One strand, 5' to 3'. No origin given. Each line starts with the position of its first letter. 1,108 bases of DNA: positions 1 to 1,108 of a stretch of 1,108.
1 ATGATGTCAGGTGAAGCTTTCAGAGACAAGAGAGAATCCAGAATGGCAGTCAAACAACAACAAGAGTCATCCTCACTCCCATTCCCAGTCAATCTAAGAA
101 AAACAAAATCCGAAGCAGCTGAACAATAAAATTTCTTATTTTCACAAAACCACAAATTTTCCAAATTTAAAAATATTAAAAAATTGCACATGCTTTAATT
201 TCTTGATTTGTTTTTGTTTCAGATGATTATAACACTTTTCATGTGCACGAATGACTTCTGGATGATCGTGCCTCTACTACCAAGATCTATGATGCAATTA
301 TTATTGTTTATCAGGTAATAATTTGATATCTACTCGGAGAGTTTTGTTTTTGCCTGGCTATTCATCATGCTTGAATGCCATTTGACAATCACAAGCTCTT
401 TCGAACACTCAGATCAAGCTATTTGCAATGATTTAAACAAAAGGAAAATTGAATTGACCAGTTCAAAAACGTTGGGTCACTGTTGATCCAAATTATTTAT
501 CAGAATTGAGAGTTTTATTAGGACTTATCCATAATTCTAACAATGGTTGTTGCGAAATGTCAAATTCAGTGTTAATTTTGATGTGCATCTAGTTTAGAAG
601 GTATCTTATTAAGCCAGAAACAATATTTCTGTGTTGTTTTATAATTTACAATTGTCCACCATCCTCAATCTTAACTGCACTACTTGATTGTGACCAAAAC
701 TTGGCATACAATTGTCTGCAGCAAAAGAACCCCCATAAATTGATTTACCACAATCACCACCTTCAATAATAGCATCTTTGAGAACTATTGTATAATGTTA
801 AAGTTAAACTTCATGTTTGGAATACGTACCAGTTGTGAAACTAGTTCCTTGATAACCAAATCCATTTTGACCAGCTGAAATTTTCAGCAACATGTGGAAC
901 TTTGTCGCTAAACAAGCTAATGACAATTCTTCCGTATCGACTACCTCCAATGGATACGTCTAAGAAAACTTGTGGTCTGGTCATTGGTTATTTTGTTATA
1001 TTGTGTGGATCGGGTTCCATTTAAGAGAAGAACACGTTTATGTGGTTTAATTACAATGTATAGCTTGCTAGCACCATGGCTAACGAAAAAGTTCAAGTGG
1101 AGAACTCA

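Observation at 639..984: Degenerate intron-containing cyclophilin-A-like gene on the minus strand (pseudogene or decaying paralogue)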

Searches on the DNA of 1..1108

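Call 9: search_rna_families(source=window, threshold=evalue, max_evalue=1)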
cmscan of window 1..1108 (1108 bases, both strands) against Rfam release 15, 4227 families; matches with E-value up to 1: 2.
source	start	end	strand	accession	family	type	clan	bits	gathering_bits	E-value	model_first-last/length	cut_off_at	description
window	185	296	+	RF00069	SNORD24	Gene; snRNA; snoRNA; CD-box;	-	22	41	0.83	1-76/76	no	Small nucleolar RNA SNORD24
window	179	238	-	RF02057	STnc40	Gene; sRNA;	-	21.5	45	0.61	1-70/70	no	Salmonella enterica sRNA STnc40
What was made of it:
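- Tried and rejected: Rfam gave only sub-threshold noise (call 9).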

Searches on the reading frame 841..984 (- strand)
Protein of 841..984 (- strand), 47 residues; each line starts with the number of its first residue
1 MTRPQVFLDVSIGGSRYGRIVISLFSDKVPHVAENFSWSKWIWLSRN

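Call 6: search_protein_families(library=pfam, proteins=[window:844-984:-], max_evalue=1)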
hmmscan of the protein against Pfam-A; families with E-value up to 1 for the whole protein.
seq(47 aa): 1 family
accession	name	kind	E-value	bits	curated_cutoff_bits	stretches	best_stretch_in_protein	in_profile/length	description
PF00160.26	Pro_isomerase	-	0.0033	18.1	21.7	1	8-36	2-28/159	Cyclophilin type peptidyl-prolyl cis-trans isomerase/CLD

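Call 8: find_encoding_contigs(protein=window:841-984:-, flank=10000, max_places=6)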
Protein window:841-984:- (47 aa): no gene with exactly this product is on record in the collection.
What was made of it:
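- The 47-aa frame-A ORF was never called as a gene in the assemblies on record (call 8).
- Tried and rejected: The exact 47-aa ORF is not on record as a called gene (call 8).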
